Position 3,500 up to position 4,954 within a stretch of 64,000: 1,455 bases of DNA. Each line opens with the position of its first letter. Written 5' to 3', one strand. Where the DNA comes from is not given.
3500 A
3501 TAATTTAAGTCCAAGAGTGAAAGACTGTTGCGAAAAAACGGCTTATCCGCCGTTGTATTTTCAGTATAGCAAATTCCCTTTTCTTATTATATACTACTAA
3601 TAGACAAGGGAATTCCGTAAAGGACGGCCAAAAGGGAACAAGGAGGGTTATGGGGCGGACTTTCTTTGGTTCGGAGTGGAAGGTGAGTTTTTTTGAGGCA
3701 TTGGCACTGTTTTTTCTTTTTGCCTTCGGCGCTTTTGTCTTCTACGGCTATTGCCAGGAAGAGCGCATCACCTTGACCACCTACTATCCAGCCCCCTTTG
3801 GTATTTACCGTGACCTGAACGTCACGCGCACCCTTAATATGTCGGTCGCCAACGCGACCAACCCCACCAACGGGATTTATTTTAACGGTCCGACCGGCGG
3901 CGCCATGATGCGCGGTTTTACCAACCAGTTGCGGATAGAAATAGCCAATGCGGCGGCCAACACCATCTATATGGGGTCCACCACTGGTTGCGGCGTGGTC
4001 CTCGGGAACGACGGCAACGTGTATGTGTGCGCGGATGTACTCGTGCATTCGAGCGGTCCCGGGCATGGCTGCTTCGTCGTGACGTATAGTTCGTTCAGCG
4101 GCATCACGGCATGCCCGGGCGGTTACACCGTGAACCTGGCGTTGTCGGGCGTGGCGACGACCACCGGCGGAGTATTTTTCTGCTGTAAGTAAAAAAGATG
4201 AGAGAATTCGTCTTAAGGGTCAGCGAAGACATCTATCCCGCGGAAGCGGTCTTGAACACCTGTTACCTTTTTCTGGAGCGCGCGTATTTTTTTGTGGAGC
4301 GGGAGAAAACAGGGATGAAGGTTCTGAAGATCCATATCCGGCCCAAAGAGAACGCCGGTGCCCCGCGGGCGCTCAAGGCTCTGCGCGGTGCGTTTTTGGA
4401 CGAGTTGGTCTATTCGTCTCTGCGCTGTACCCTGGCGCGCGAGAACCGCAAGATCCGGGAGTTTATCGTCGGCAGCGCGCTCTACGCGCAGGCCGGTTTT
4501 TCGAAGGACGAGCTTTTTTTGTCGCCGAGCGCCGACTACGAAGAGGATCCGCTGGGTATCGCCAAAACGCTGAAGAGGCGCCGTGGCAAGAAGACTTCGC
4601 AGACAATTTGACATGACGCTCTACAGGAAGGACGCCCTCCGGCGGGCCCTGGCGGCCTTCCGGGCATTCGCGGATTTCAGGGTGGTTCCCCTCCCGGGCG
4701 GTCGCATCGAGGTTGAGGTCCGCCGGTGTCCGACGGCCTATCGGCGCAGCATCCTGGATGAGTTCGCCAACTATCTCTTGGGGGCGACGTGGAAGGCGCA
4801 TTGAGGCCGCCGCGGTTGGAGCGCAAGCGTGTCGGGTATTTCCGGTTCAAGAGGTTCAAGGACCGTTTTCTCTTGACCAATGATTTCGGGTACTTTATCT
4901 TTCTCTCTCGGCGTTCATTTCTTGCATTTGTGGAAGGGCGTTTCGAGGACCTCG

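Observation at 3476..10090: Expanded His-Xaa-Ser (Hxs) radical-SAM peptide operon: ten coupled genes, about half outside the described HxsABCD core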

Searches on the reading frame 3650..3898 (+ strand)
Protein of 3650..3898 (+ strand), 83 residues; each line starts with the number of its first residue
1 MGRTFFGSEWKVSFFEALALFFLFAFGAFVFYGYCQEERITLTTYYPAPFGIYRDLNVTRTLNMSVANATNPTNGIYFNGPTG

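Call 60: find_homologous_proteins(query=A5, max_evalue=0.01)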
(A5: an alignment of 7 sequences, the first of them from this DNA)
Query A5 (7 sequences) (83 aa, profile of the alignment): 756 proteins with E <= 0.01 among 2326 candidates; the best 120 are listed.
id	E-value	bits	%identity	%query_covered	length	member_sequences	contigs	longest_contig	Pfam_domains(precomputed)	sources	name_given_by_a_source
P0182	1.5e-24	103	61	28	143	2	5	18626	-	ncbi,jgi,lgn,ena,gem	-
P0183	3.8e-17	79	29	92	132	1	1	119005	-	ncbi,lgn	-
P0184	2.8e-11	61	57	28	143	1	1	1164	-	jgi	jgi:hypothetical protein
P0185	2.9e-11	61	43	64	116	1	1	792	-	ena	-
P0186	3.0e-11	61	37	53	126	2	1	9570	-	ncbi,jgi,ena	ncbi:MAG: hypothetical protein WCY10_00800 [Candidatus Omnitrophota bacterium]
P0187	3.3e-11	60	40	70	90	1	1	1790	-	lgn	-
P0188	4.3e-11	60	36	54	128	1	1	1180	-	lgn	-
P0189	4.5e-11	60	44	75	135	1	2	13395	-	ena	-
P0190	4.5e-11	60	50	49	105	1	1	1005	-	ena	-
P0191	1.2e-10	59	34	78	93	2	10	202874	-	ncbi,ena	-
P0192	1.6e-10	58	39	61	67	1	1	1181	-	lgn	-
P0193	1.8e-10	58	39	55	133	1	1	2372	-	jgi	jgi:hypothetical protein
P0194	1.8e-10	58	54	45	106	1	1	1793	-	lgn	-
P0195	1.9e-10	58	39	72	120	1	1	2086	-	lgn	-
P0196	2.5e-10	58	37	52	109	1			-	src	-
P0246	3.7e-9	54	50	53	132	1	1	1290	PF26696.1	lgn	-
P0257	4.9e-9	53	59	33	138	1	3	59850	-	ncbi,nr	ncbi:MAG: hypothetical protein KKH29_03940 [Candidatus Omnitrophica bacterium]|nr:hypothetical prote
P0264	5.8e-9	53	57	28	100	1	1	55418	-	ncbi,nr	ncbi:MAG: hypothetical protein HY549_11205 [Elusimicrobia bacterium]|nr:hypothetical protein [Elusim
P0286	1.1e-8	52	35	64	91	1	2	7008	PF26696.1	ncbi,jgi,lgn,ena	-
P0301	1.5e-8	52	36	57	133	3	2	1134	PF07484.18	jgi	jgi:hypothetical protein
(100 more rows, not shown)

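Call 61: search_protein_families(library=pfam, proteins=[P0246, P0286, P0182, P0183, P0186, P0301, P0257, P0264], max_evalue=0.01)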
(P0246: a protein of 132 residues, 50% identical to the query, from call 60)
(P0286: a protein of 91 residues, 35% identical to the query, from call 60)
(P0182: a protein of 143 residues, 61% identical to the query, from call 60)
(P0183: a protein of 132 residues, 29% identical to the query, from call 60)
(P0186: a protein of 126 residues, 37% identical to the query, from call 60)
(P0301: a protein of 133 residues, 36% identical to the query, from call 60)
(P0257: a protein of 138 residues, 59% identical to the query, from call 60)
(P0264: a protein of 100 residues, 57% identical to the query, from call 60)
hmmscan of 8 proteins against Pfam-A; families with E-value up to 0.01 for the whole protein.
P0246 (132 aa): 0 families

P0286 (91 aa): 0 families

P0182 (143 aa): 0 families

P0183 (132 aa): 0 families

P0186 (126 aa): 0 families

P0301 (133 aa): 1 family
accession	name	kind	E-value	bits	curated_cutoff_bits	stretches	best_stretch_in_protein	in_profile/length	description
PF07484.17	Collar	-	3.3e-13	49.8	24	1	96-132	1-37/57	Phage Tail Collar Domain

P0257 (138 aa): 0 families

P0264 (100 aa): 0 families

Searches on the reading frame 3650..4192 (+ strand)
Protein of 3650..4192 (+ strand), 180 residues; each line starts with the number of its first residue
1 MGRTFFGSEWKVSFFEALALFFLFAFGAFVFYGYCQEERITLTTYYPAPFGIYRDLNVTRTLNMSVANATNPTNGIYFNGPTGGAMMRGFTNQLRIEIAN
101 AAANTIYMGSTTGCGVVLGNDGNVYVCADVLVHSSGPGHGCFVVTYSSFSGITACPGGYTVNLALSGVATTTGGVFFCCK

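Call 3: search_protein_families(library=ncbifam, proteins=[window:3650-4192:+], max_evalue=0.01)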
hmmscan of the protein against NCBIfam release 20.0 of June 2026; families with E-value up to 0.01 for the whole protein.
window:3650-4192:+ (180 aa): 0 families

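Call 4: search_protein_families(library=pfam, proteins=[window:3650-4192:+], max_evalue=0.01)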
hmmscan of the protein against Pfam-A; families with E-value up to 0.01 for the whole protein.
window:3650-4192:+ (180 aa): 0 families

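Call 48: find_homologous_proteins(query=window:3650-4192:+, max_evalue=0.01)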
Query window:3650-4192:+ (180 aa): 10 proteins with E <= 0.01 among 89 candidates.
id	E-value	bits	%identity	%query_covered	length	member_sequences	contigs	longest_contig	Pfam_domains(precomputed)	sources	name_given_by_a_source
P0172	5.8e-116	403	100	100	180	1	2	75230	-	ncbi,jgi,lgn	-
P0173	3.9e-84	299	73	100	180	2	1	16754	-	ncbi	-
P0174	1.2e-81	291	71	100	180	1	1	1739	-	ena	-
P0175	6.4e-81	289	69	100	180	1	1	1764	-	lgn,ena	-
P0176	4.2e-66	240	61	100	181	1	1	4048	-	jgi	-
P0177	8.7e-65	236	58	100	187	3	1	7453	-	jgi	-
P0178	2.8e-57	212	55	100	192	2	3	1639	-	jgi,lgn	-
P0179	1.4e-48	183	47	100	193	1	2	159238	-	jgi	-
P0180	1.2e-7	50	30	92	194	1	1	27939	-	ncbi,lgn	ncbi:MAG: hypothetical protein ACM3L6_02860 [Deltaproteobacteria bacterium]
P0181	2.7e-6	45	29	91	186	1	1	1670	-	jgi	jgi:hypothetical protein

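Call 50: search_protein_families(library=padloc, proteins=[window:3650-4192:+], max_evalue=0.001)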
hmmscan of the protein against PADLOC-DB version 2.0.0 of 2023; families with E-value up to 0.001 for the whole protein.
window:3650-4192:+ (180 aa): 0 families

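Call 74: predict_structure(alignment_id=A6)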
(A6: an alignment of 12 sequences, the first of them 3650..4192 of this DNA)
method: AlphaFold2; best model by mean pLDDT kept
length: 180 residues; sequences in the alignment: 12
mean_pLDDT: 55.3   pTM: 0.31
mean pLDDT of the five models: 55.3, 55.2, 53.8, 52.7, 52.7
residues with pLDDT >= 90: 9; 70-90: 14; 50-70: 85; < 50: 72
segments of 3 or more residues with pLDDT < 50: 5-10, 38-75, 79-84, 109-111, 130-139
pLDDT, mean of each block of 10 residues (from residue 1): 47 75 90 59 38 37 39 45 48 53 53 57 56 43 62 66 63 64
secondary structure, 60 per line:
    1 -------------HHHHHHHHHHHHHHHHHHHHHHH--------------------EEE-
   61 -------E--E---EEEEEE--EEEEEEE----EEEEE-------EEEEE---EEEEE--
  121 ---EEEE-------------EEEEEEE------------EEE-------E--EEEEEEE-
elements in order: H14-36 E57-59 E75-80 E83-89 E94-98 E106-110 E114-118 E124-127 E141-147 E160-162 E173-179

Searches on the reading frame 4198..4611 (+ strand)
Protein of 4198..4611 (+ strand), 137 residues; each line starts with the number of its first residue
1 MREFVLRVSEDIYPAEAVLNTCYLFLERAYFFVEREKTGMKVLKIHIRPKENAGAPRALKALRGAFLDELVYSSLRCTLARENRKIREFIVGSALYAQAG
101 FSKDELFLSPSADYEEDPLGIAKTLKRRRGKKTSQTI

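Call 3: search_protein_families(library=ncbifam, proteins=[window:4198-4611:+], max_evalue=0.01)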
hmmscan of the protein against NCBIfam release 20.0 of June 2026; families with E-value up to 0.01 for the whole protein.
window:4198-4611:+ (137 aa): 1 family
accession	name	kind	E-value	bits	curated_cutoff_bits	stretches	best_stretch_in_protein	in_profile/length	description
TIGR03976.1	chp_LLNDYxLRE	equivalog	1.4e-12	47.8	50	1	9-95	2-84/90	His-Xaa-Ser system protein HxsD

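Call 4: search_protein_families(library=pfam, proteins=[window:4198-4611:+], max_evalue=0.01)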
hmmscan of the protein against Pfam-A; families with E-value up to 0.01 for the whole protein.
window:4198-4611:+ (137 aa): 0 families

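Call 50: search_protein_families(library=padloc, proteins=[window:4198-4611:+], max_evalue=0.001)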
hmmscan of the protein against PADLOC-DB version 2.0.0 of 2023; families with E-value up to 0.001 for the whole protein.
window:4198-4611:+ (137 aa): 0 families

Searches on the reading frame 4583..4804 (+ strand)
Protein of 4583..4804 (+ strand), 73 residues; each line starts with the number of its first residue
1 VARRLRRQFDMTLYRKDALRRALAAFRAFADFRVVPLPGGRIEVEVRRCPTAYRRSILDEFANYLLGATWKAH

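Call 3: search_protein_families(library=ncbifam, proteins=[window:4583-4804:+], max_evalue=0.01)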
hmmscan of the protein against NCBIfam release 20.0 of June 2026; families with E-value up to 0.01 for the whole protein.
window:4583-4804:+ (73 aa): 1 family
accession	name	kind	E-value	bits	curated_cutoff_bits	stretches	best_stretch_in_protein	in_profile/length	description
NF038315.1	HxsD_rel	equivalog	4.4e-14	52.4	41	1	8-69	2-61/62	HxsD-like protein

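Call 4: search_protein_families(library=pfam, proteins=[window:4583-4804:+], max_evalue=0.01)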
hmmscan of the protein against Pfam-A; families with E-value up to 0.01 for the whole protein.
window:4583-4804:+ (73 aa): 0 families

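Call 50: search_protein_families(library=padloc, proteins=[window:4583-4804:+], max_evalue=0.001)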
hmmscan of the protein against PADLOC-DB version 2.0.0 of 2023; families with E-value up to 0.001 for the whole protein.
window:4583-4804:+ (73 aa): 0 families
